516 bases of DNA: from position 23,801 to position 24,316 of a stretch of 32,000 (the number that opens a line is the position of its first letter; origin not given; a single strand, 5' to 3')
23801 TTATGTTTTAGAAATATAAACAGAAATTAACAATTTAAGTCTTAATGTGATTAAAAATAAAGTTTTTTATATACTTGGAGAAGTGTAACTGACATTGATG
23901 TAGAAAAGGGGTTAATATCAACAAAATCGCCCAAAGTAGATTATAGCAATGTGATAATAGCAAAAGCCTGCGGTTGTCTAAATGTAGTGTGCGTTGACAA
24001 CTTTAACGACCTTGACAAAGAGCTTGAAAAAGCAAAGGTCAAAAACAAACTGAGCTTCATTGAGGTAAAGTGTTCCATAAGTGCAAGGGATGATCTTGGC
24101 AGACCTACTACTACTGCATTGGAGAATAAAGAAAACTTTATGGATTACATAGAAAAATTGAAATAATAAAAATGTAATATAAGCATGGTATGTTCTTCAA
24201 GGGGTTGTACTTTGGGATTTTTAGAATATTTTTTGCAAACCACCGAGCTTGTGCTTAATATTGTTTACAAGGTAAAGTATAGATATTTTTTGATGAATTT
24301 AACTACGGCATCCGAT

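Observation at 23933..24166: Decayed second ppd copy carrying a 143-nt gene-conversion-like patch identical to the live gene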

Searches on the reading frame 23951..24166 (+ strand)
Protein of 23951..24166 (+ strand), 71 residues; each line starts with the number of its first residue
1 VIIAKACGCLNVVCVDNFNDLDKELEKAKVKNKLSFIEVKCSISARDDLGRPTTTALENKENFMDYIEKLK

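Call 6: search_protein_families(library=pfam, proteins=[window:23951-24166:+])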
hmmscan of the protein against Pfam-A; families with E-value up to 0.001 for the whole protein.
window:23951-24166:+ (71 aa): 0 families

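Call 33: search_protein_families(library=ncbifam, proteins=[P0001, P0002, P0003, P0004, P0005, P0008], max_evalue=0.01)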
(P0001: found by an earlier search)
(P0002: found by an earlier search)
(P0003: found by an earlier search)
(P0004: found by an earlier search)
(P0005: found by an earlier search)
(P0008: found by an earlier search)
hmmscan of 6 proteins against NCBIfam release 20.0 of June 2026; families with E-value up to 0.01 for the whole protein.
P0001 (375 aa): 44 families (the best 25 are shown)
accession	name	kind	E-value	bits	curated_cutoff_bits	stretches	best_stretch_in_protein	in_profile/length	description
TIGR03297.1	Ppyr-DeCO2ase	equivalog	1.5e-137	458.5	312.5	1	12-369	2-359/360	phosphonopyruvate decarboxylase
TIGR03846.1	sulfopy_beta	equivalog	4.6e-33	114.6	221.5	1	184-347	1-159/182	sulfopyruvate decarboxylase subunit beta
NF004813.0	PRK06163.1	equivalog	3.4e-26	92.2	240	1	175-344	6-172/202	hypothetical protein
TIGR03845.1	sulfopyru_alph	equivalog_domain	6.2e-18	65.2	147.95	1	11-148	12-143/160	sulfopyruvate decarboxylase subunit alpha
NF005860.0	PRK07789.1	equivalog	2.5e-14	52.5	881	2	167-288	386-507/615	acetolactate synthase large subunit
NF005485.1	PRK07092.1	equivalog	7.8e-12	44.7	493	1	142-345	313-519/523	benzoylformate decarboxylase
NF006016.1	PRK08155.1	equivalog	5e-10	38.4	870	1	222-287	398-465/554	acetolactate synthase large subunit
TIGR00118.1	acolac_lg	equivalog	5.1e-10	38.4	538.35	1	176-343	354-533/557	biosynthetic-type acetolactate synthase large subunit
NF005760.0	PRK07586.1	equivalog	5.6e-10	38.8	363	1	176-289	331-443/514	acetolactate synthase large subunit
NF009122.0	PRK12474.1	subfamily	3e-09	36.2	835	1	178-284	337-442/518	hypothetical protein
NF004710.0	PRK06048.1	equivalog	3.2e-09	35.8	976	1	174-289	357-472/561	acetolactate synthase large subunit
NF006052.0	PRK08199.1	subfamily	1.1e-08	33.9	539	1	179-343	364-536/559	thiamine pyrophosphate protein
NF006524.0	PRK08978.1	equivalog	1.5e-08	33.4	738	1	166-270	335-441/548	acetolactate synthase 2 catalytic subunit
NF005651.0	PRK07418.1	subfamily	2.6e-08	32.6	942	1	225-287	430-491/617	acetolactate synthase large subunit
NF006319.0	PRK08527.1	equivalog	4.6e-08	31.9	905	1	174-286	357-470/565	acetolactate synthase large subunit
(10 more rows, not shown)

P0002 (71 aa): 3 families
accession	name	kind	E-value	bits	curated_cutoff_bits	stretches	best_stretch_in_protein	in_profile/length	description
TIGR03297.1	Ppyr-DeCO2ase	equivalog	3.3e-15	56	312.5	1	3-67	296-360/360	phosphonopyruvate decarboxylase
NF004772.0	PRK06112.1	subfamily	0.00033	19.1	673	1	3-46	522-564/578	acetolactate synthase catalytic subunit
NF004558.0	PRK05899.2-4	equivalog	0.0062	15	788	1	13-45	211-243/651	transketolase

P0003 (172 aa): 14 families
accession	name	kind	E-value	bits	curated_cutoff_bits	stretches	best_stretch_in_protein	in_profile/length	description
NF058599.1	KDN-9-PPhBT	equivalog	7.6e-42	143.1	180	1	9-155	5-151/152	3-deoxy-D-glycero-D-galacto-nonulopyranosonate 9-phosphatase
TIGR01670.1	KdsC-phosphatas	subfamily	3.2e-40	137.6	106.95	1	7-155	2-150/154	3-deoxy-D-manno-octulosonate 8-phosphate phosphatase, YrbI family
NF007019.0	PRK09484.1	equivalog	3.5e-37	127.9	208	1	4-159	23-178/187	3-deoxy-manno-octulosonate-8-phosphatase KdsC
TIGR02726.1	phenyl_P_delta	equivalog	2.1e-36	125.6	281.95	1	4-167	5-168/169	phenylphosphate carboxylase subunit delta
NF002245.0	PRK01158.1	equivalog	1.2e-13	51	198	1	77-156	153-231/233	phosphoglycolate phosphatase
TIGR01487.1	Pglycolate_arch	equivalog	1e-12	48.4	122.75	1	75-146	141-212/215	phosphoglycolate phosphatase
TIGR00099.1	Cof-subfamily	subfamily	7.3e-12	45.4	137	2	79-140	186-247/256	Cof-type HAD-IIB family hydrolase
TIGR01662.1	HAD-SF-IIIA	subfamily_domain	7.3e-10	39.1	44.6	1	9-118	3-133/141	HAD-IIIA family hydrolase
TIGR01482.1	SPP-subfamily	subfamily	7e-09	35.6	107.15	1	80-153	148-224/225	sucrose-phosphate phosphatase subfamily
TIGR01484.1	HAD-SF-IIB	subfamily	1.4e-08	35.1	41.8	1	81-117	180-216/221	HAD-IIB family hydrolase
NF007806.0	PRK10513.1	equivalog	2.8e-07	30.2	273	1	76-154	191-269/270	sugar-phosphatase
NF045966.1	YcsE_rel_Pase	equivalog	3.9e-06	26.5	220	0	74-146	184-256/265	YcsE-related riboflavin metabolism phosphatase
TIGR01488.1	HAD-SF-IB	subfamily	8.5e-05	22.6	45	0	78-115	139-176/177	HAD-IB family phosphatase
NF007821.0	PRK10530.1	equivalog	0.00044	19.6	274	0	78-153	196-271/272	pyridoxal phosphatase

P0004 (398 aa): 0 families

P0005 (444 aa): 1 family
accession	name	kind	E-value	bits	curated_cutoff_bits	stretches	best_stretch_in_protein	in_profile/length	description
NF047374.1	CD_typeI_toxin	equivalog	0.0024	18.2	60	0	52-77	4-28/51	type I toxin-antitoxin system toxin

P0008 (370 aa): 17 families
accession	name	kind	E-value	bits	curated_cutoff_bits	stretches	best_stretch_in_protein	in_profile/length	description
NF041833.1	Fe_ADH_ErcA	equivalog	3e-47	161.6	550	1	11-366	16-381/382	alcohol dehydrogenase-like regulatory protein ErcA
TIGR02638.1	lactal_redase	equivalog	1.7e-44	152.2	523.15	1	10-316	14-330/379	lactaldehyde reductase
NF010378.0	PRK13805.1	equivalog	3.7e-44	150.8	951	1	21-324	478-808/872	bifunctional acetaldehyde-CoA/alcohol dehydrogenase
TIGR03405.1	Phn_Fe-ADH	equivalog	1.1e-43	149.4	423.7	1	26-302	24-308/355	iron-containing alcohol dehydrogenase PsrA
NF007911.0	PRK10624.1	equivalog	1.3e-39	136.3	537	1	11-366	16-381/382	lactaldehyde reductase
NF058672.1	4HyButDHCUPNE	equivalog_domain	3.8e-37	128.4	500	1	10-327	14-333/378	4-hydroxybutyrate dehydrogenase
NF053866.1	CholDhdGbsBBac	equivalog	5.8e-36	123.9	550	1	6-366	18-390/392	choline dehydrogenase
NF007363.0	PRK09860.1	equivalog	1.2e-33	116.9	581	1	7-276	14-291/383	L-threonine dehydrogenase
NF050025.1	SulfAcetaldRedSarD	equivalog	3.9e-32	111.5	700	1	11-276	16-290/385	sulfoacetaldehyde reductase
NF011998.0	PRK15454.1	equivalog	1.3e-30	106.4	556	1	21-277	45-310/395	ethanolamine utilization ethanol dehydrogenase EutG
NF011717.0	PRK15138.1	equivalog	1.8e-22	79.9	645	1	43-276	49-295/387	alcohol dehydrogenase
TIGR04266.1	NDMA_methanol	equivalog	1.1e-19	70.5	625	1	22-280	35-306/420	NDMA-dependent methanol dehydrogenase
NF041822.1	daptide_DH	equivalog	7.6e-17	61.2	300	1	78-278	53-275/363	daptide-type RiPP biosynthesis dehydogenase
NF006941.0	PRK09423.1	subfamily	6e-16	58.2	336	1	10-200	15-190/367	glycerol dehydrogenase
NF002022.0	PRK00843.1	equivalog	6.2e-09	35.3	413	1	64-210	72-201/350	NAD(P)-dependent glycerol-1-phosphate dehydrogenase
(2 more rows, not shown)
